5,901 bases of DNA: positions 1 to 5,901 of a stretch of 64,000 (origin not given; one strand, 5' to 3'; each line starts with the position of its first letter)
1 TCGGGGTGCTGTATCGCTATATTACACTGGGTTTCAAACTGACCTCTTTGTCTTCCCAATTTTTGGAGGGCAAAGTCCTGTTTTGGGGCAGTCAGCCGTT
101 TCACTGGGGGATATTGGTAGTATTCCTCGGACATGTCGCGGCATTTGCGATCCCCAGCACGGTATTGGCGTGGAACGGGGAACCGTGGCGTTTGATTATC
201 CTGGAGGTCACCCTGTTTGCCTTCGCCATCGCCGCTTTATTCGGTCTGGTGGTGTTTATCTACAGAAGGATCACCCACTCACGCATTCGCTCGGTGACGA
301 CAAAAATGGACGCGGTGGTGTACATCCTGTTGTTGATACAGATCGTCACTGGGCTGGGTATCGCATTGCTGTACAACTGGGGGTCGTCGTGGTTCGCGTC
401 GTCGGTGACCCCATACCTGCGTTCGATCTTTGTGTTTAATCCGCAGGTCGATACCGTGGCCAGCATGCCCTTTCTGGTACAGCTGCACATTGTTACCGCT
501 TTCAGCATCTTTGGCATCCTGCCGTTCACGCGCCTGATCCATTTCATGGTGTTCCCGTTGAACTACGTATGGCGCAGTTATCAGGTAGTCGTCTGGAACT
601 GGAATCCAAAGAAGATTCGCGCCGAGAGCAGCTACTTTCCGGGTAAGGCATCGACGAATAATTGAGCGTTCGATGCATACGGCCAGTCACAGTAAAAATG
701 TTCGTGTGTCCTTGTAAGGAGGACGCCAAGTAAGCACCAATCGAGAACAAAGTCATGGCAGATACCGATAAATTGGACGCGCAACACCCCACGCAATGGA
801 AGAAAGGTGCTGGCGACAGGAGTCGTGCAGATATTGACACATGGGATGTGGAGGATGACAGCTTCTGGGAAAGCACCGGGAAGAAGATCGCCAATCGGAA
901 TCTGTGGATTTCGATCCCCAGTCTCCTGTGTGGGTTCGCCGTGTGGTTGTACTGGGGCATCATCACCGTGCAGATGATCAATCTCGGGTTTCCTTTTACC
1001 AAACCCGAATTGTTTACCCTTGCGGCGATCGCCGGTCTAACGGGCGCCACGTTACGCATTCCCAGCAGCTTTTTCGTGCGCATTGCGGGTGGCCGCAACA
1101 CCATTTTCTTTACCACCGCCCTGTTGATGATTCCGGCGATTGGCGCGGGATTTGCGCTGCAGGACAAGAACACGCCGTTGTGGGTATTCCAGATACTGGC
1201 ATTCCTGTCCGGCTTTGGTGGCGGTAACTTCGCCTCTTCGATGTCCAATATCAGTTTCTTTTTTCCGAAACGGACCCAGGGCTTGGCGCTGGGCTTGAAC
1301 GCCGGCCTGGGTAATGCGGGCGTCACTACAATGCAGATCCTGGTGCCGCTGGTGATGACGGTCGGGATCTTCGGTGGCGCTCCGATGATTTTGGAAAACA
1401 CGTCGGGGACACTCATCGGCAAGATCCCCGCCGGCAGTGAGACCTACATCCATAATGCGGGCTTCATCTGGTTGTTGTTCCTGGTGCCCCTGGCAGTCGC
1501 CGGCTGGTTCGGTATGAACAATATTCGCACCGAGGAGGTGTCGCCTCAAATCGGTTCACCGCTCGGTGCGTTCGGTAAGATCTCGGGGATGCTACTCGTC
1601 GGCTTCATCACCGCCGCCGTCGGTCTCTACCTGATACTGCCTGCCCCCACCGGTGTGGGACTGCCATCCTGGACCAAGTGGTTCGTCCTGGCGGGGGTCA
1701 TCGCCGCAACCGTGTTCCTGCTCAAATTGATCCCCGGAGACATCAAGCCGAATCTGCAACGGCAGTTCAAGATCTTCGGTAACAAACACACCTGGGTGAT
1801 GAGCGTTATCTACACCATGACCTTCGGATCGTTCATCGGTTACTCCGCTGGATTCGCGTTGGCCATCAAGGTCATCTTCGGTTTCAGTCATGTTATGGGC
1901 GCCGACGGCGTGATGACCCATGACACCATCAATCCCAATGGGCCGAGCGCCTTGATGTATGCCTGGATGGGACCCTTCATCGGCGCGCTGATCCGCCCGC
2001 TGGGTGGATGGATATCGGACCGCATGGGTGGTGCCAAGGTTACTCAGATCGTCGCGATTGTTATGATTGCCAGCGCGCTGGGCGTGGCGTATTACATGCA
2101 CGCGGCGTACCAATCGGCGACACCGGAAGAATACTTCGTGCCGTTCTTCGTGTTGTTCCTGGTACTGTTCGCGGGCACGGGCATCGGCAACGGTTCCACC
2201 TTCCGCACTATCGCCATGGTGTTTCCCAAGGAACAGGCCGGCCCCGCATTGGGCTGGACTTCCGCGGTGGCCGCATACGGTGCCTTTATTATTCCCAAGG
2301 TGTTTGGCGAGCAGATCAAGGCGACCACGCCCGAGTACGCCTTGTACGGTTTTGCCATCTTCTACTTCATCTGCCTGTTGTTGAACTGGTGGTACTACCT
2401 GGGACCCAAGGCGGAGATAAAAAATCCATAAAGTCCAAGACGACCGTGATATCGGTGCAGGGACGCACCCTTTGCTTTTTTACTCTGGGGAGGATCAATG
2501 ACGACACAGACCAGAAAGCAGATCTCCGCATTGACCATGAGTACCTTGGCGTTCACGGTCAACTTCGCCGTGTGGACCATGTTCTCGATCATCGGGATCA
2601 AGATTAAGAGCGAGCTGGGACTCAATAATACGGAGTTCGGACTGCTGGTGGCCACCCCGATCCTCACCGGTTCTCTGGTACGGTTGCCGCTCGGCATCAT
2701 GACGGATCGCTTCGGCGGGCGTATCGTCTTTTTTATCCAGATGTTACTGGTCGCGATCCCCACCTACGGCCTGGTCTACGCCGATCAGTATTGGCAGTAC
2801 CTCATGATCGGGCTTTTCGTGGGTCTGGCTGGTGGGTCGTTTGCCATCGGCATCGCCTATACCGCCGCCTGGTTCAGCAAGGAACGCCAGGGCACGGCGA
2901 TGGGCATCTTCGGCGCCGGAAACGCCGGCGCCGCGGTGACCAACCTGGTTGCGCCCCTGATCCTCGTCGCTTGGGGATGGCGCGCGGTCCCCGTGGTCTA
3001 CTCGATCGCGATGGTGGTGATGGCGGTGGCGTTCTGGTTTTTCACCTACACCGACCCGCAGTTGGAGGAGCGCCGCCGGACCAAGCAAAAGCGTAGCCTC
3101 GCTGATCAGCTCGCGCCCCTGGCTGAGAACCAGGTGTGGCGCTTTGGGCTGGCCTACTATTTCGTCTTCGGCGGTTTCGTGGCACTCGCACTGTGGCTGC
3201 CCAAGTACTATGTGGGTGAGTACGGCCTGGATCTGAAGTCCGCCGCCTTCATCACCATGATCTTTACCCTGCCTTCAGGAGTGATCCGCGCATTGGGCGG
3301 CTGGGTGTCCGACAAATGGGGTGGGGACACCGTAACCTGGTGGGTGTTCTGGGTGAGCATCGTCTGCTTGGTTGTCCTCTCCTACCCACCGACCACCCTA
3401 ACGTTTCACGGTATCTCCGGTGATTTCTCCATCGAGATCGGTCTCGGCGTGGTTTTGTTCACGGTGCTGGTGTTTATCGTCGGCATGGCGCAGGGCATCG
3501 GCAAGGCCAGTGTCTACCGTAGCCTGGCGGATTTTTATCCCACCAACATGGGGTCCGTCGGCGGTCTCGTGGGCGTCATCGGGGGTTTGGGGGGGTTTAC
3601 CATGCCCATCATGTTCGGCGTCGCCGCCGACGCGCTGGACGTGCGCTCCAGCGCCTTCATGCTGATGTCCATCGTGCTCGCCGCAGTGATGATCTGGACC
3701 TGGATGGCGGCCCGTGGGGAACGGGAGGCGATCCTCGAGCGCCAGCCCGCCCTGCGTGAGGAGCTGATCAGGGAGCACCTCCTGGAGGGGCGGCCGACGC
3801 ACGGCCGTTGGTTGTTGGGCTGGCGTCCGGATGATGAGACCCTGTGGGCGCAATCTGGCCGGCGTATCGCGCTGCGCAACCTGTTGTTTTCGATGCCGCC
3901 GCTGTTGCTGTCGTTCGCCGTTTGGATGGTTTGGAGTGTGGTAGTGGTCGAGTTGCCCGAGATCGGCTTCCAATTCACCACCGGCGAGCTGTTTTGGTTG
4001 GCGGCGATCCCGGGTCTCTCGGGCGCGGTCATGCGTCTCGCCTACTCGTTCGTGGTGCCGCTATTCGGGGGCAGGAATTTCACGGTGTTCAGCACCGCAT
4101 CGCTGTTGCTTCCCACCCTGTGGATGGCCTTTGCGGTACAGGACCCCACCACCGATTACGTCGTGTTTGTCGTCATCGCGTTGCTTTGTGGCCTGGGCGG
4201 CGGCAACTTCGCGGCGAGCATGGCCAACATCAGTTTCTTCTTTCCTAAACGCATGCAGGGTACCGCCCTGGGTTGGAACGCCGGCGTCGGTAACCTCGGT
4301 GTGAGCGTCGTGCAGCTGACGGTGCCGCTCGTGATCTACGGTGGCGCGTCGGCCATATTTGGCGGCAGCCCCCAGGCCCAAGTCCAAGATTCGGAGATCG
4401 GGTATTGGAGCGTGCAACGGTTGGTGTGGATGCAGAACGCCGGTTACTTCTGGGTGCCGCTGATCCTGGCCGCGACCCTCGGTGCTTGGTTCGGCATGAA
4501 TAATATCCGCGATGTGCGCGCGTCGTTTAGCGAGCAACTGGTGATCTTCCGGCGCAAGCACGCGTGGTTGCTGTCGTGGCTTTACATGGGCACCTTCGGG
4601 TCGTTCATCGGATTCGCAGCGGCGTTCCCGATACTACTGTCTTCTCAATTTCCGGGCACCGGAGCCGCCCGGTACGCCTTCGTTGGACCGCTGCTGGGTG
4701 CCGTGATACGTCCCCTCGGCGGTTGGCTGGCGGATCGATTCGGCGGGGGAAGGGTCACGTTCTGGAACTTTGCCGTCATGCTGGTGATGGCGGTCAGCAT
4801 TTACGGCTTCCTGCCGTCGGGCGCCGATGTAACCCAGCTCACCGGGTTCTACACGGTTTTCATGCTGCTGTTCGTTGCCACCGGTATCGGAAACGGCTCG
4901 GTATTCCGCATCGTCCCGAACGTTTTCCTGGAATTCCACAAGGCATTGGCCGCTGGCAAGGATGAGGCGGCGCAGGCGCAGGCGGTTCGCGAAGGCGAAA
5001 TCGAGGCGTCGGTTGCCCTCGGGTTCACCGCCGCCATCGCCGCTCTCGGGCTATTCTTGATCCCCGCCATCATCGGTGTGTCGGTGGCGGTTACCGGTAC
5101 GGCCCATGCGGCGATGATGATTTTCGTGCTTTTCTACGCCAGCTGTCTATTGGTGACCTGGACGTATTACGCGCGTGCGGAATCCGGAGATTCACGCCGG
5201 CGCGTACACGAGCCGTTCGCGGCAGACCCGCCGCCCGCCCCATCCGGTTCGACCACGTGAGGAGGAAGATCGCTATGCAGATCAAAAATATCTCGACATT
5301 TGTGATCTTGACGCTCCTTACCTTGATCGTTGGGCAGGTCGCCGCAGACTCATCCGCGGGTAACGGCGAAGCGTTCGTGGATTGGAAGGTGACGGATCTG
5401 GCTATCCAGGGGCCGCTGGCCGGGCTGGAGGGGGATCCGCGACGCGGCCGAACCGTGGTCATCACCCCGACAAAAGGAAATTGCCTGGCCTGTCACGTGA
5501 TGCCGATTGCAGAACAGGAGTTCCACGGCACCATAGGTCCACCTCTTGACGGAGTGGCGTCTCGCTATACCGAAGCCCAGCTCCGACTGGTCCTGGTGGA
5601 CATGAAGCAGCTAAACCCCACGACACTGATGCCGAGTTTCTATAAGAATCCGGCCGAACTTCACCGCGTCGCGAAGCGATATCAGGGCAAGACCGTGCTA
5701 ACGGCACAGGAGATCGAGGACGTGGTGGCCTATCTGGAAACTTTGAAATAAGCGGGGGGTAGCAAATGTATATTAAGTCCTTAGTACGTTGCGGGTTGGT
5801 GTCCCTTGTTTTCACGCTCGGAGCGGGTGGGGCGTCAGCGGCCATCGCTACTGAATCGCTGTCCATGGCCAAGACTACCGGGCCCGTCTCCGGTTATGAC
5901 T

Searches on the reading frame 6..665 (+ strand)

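Call 76: search_protein_families(library=pfam, proteins=[window:6-665:+], max_evalue=0.00001)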
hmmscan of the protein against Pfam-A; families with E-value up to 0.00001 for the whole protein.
window:6-665:+ (219 aa): 1 family
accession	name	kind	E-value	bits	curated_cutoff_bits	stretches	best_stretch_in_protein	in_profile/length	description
PF02665.19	Nitrate_red_gam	-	1.5e-55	188.6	22.9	1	2-197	21-216/217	Nitrate reductase gamma subunit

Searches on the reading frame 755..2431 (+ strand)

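Call 76: search_protein_families(library=pfam, proteins=[window:755-2431:+], max_evalue=0.00001)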
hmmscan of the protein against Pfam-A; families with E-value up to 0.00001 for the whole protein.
window:755-2431:+ (558 aa): 1 family
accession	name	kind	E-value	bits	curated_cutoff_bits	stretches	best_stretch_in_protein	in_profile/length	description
PF07690.21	MFS_1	-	1.4e-15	57.5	33.4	2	273-514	132-347/347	Major Facilitator Superfamily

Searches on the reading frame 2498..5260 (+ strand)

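Call 20: search_protein_families(library=ncbifam, proteins=[window:2498-5260:+])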
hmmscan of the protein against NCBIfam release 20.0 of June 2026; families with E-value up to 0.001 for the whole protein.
window:2498-5260:+ (920 aa): 12 families
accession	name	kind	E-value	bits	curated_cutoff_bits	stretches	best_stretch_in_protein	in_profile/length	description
NF011608.0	PRK15034.1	subfamily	1.4e-156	522.2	836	2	438-895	11-458/462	nitrate/nitrite transporter NarU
TIGR00886.1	2A0108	subfamily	6.3e-153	509.2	311.7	2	460-851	1-367/368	NarK family nitrate/nitrite MFS transporter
TIGR00893.1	2A0114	subfamily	2e-25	89.6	395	1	17-403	1-397/399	D-galactonate transporter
TIGR00895.1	2A0115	subfamily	1.2e-15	57.4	418.55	1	4-207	11-216/398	aromatic acid/H+ symport family MFS transporter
TIGR00881.1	2A0104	subfamily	1.3e-15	57.3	407.75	1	27-280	12-286/379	phosphoglycerate transporter protein PgtP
TIGR00883.1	2A0106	subfamily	1e-13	51.2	443.45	1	129-294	137-308/400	metabolite/H+ symporter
NF049980.1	SfMCT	equivalog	5e-12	45.2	320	1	14-392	6-377/378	L-lactate MFS transporter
NF003024.0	PRK03893.1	subfamily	9.3e-09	34.6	604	1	15-198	26-207/497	sialate:H+ symport family MFS transporter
TIGR00891.1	2A0112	subfamily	1.1e-08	34.6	552.9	1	5-178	7-183/405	sialate:H+ symport family MFS transporter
TIGR00890.1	2A0111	subfamily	2.3e-08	33.4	374.85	1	16-295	13-288/377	oxalate/formate antiport family MFS transporter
TIGR00880.1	2_A_01_02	superfamily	0.00011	22.4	131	1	62-182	15-137/141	multidrug resistance protein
NF007372.0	PRK09874.1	equivalog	0.00065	18.9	571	1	48-297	57-308/408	multidrug efflux MFS transporter MdtG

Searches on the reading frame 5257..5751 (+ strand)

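Call 76: search_protein_families(library=pfam, proteins=[window:5257-5751:+], max_evalue=0.00001)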
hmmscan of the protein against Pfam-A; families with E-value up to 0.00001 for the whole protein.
window:5257-5751:+ (164 aa): 1 family
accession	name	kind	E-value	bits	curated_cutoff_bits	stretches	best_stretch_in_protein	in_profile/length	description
PF00034.26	Cytochrom_C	-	2e-07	32.7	21.3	1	74-164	10-90/90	Cytochrome c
